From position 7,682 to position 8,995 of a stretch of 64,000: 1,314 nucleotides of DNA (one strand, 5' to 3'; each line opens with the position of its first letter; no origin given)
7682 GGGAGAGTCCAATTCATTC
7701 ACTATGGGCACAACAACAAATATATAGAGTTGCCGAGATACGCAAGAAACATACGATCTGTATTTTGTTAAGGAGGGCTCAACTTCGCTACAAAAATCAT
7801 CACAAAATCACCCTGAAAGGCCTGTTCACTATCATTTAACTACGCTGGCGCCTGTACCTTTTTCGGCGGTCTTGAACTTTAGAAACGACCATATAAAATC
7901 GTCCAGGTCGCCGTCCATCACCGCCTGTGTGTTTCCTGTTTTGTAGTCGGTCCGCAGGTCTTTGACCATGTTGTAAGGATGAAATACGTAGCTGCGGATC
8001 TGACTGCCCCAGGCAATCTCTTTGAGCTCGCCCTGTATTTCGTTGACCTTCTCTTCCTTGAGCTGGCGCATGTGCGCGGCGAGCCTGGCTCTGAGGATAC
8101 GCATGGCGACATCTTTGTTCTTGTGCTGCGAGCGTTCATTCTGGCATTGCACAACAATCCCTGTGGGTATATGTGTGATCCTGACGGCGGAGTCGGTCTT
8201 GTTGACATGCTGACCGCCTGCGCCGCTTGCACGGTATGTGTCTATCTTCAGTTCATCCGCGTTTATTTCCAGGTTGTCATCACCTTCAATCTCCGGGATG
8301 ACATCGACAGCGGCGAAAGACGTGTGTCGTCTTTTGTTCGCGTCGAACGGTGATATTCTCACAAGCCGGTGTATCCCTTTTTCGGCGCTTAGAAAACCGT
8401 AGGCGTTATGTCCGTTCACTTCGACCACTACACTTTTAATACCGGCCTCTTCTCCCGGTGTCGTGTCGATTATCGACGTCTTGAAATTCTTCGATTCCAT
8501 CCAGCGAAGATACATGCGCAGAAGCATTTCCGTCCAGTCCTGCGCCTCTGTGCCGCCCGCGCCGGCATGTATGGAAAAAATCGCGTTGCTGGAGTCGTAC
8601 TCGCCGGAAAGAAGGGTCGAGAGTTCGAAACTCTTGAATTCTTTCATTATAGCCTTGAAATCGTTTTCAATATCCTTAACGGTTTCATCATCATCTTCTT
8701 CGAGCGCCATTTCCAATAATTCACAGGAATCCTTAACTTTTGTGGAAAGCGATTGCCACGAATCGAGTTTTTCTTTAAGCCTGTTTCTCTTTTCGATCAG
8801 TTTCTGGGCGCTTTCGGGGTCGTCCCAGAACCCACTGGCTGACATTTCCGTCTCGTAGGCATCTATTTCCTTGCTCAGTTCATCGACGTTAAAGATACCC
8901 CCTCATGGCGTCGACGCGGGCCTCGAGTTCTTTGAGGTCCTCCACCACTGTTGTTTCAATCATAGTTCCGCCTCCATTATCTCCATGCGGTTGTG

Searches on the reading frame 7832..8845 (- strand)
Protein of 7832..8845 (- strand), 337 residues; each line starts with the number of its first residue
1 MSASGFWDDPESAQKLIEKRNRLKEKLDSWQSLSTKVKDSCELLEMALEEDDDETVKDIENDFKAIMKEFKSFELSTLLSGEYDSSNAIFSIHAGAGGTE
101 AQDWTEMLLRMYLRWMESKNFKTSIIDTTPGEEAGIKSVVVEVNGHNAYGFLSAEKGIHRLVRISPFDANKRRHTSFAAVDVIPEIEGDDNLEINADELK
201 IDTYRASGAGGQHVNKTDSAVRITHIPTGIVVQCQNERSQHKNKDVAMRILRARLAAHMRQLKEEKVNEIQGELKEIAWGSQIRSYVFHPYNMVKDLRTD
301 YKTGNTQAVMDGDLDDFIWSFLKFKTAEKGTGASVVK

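Call 15: search_protein_families(library=pfam, proteins=[window:7832-8845:-], max_evalue=0.00001)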
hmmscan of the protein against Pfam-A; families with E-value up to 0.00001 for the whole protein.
window:7832-8845:- (337 aa): 2 families
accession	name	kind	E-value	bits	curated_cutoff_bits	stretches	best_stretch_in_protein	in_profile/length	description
PF03462.23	PCRF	-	3.4e-56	190.6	24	1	2-180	13-194/194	PCRF domain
PF00472.26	RF-1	-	6.8e-44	149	35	1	191-298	4-116/116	RF-1 domain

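Call 32: find_homologous_proteins(query=window:7832-8845:-, max_evalue=1e-50)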
Query window:7832-8845:- (337 aa): 8000 proteins with E <= 1e-50 among 8000 candidates; the best 120 are listed.
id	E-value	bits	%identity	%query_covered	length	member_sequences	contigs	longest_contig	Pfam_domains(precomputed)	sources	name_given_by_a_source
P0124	5.3e-222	753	100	100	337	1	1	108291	PF03462.24,PF00472.27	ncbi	-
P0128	7.0e-180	615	80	99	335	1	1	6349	PF03462.24,PF00472.27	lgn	-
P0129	4.6e-169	579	76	98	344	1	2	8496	PF03462.24,PF00472.27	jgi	-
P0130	5.2e-157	540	71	98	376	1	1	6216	PF03462.24,PF00472.27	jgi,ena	-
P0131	5.9e-155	533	70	98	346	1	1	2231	PF03462.24,PF00472.27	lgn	-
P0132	6.2e-154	530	71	100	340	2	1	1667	PF03462.24,PF00472.27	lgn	-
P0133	7.9e-152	523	70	98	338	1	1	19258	PF03462.24,PF00472.27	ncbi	-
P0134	1.5e-150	518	69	97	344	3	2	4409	PF03462.24,PF00472.27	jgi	-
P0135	4.7e-149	514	-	-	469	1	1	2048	PF03462.24,PF00472.27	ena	-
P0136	6.2e-149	513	67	99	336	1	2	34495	PF03462.24,PF00472.27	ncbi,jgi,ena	-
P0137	6.8e-148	510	67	99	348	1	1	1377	PF03462.24,PF00472.27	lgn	-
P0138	1.1e-146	506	68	98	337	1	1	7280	PF03462.24,PF00472.27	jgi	jgi:peptide chain release factor 2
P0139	9.3e-146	503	67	98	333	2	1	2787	PF03462.24,PF00472.27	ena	-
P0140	5.2e-145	500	66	99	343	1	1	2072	PF03462.24,PF00472.27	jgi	jgi:peptide chain release factor 2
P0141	5.7e-145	500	67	98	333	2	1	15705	PF03462.24,PF00472.27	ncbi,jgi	jgi:peptide chain release factor 2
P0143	9.9e-144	496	66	97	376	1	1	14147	PF03462.24,PF00472.27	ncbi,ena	-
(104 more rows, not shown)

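Call 66: list_cluster_members(proteins=[P0133, P0136, P0141, P0143, P0014, P0015, P0029, P0036, P0053, P0118])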
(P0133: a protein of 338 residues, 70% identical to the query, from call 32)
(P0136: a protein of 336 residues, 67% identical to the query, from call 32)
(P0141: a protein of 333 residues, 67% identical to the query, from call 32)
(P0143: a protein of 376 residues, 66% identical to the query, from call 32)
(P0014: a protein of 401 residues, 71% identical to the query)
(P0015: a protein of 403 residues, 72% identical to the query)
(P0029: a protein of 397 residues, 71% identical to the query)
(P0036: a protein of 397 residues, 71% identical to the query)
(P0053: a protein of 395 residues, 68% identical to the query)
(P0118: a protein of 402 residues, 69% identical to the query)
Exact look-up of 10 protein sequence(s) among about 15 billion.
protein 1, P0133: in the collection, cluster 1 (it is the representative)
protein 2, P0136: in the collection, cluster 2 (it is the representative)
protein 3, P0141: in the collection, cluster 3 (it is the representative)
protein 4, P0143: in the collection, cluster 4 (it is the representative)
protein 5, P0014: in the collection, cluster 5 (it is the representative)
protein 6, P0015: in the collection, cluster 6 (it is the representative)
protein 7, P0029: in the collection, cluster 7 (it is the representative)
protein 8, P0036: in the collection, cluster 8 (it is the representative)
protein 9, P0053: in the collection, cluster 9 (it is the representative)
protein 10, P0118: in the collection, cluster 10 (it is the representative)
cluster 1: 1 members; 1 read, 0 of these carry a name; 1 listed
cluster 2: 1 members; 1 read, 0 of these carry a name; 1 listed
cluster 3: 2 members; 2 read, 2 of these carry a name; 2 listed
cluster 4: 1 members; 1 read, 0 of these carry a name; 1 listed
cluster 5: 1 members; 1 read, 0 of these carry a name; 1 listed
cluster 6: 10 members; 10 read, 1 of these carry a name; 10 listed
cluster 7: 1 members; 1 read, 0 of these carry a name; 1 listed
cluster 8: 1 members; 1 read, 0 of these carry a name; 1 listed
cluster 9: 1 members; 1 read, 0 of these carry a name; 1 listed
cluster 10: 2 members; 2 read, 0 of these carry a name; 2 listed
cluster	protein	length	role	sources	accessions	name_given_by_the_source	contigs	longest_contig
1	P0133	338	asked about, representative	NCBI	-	-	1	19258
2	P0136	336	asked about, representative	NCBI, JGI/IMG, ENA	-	-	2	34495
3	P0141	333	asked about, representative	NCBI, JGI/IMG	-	peptide chain release factor 2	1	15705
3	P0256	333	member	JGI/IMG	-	peptide chain release factor 2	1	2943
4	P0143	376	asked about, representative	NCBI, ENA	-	-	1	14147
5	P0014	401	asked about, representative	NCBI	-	-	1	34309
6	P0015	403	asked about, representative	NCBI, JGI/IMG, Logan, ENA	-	-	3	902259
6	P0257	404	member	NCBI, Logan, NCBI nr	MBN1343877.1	MAG: dissimilatory-type sulfite reductase subunit alpha [Phycisphaerae bacterium] | dissimilatory-type sulfite reductase subunit alpha [Phycisphaerae bacterium]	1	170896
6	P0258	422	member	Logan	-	-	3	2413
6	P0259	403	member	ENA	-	-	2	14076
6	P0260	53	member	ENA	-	-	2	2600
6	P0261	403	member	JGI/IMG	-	-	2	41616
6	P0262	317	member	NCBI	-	-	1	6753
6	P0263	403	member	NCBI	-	-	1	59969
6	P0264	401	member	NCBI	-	-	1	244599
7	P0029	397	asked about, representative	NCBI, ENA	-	-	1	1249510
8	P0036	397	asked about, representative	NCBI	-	-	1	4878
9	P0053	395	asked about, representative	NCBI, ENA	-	-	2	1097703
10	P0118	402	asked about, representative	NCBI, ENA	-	-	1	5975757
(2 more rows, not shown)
